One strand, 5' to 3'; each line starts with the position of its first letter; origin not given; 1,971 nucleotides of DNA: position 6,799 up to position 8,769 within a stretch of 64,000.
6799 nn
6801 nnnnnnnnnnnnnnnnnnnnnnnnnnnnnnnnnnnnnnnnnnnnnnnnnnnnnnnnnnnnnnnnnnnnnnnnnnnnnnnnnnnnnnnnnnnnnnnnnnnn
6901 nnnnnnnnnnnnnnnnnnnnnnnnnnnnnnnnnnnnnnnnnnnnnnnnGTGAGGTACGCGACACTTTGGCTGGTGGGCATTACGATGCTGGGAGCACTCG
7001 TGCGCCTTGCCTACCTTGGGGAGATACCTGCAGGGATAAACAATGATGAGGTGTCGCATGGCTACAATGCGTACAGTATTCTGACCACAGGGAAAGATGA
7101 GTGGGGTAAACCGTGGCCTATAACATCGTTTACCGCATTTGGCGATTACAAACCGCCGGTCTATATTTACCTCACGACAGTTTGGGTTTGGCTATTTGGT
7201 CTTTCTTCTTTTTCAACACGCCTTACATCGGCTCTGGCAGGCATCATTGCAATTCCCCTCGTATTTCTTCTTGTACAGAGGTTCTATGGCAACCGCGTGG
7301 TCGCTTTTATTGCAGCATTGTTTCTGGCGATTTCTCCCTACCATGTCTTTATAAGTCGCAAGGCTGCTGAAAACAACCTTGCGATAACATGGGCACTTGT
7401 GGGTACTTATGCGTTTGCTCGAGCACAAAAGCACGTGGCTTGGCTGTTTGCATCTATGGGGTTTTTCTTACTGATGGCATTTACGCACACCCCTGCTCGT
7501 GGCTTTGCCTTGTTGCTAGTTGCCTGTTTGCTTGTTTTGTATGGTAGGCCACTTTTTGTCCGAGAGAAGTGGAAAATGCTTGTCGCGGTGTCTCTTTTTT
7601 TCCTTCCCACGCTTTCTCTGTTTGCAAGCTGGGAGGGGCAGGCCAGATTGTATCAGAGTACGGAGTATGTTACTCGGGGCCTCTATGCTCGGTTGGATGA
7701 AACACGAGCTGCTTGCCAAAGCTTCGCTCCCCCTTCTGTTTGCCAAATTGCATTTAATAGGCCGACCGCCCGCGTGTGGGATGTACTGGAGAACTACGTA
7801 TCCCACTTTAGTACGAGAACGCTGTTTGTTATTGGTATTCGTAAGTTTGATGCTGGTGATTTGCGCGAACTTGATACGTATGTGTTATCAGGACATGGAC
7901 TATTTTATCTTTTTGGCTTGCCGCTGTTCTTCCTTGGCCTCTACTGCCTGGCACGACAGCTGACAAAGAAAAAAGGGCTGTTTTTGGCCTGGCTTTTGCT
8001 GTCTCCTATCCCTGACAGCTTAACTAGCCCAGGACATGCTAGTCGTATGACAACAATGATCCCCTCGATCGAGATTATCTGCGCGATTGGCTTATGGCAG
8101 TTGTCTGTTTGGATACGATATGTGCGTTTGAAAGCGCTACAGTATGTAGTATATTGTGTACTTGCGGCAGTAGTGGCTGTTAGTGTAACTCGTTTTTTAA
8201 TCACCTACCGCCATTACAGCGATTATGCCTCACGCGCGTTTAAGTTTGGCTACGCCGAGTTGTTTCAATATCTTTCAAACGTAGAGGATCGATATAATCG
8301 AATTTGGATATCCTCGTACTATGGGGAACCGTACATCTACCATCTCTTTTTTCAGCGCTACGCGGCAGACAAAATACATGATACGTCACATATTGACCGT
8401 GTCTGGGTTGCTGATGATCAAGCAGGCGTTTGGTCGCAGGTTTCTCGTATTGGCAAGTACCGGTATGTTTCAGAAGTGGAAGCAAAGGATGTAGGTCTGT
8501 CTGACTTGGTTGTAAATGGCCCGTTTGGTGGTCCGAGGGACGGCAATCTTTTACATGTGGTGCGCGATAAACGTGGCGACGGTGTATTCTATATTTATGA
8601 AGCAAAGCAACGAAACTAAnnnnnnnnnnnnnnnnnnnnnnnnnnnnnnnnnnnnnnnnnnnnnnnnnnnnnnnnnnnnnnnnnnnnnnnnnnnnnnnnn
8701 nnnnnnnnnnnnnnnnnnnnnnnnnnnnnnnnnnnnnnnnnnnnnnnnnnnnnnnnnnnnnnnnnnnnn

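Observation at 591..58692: Nineteen GT-C-type polytopic membrane glycosyltransferases in 64 kb, suggesting a combinatorial lipid-carrier-dependent extracytoplasmic glycosylation island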

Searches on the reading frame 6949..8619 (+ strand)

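Call 4: search_protein_families(library=pfam, proteins=[window:6949-8619:+], max_evalue=0.01)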
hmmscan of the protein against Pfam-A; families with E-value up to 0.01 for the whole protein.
window:6949-8619:+ (556 aa): 2 families
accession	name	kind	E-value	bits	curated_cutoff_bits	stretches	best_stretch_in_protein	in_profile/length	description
PF13231.12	PMT_2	-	4.4e-11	43.7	26.1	1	68-219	2-151/160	Dolichyl-phosphate-mannose-protein mannosyltransferase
PF02366.24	PMT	-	0.00019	21.5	22.7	1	70-177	64-178/245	Dolichyl-phosphate-mannose-protein mannosyltransferase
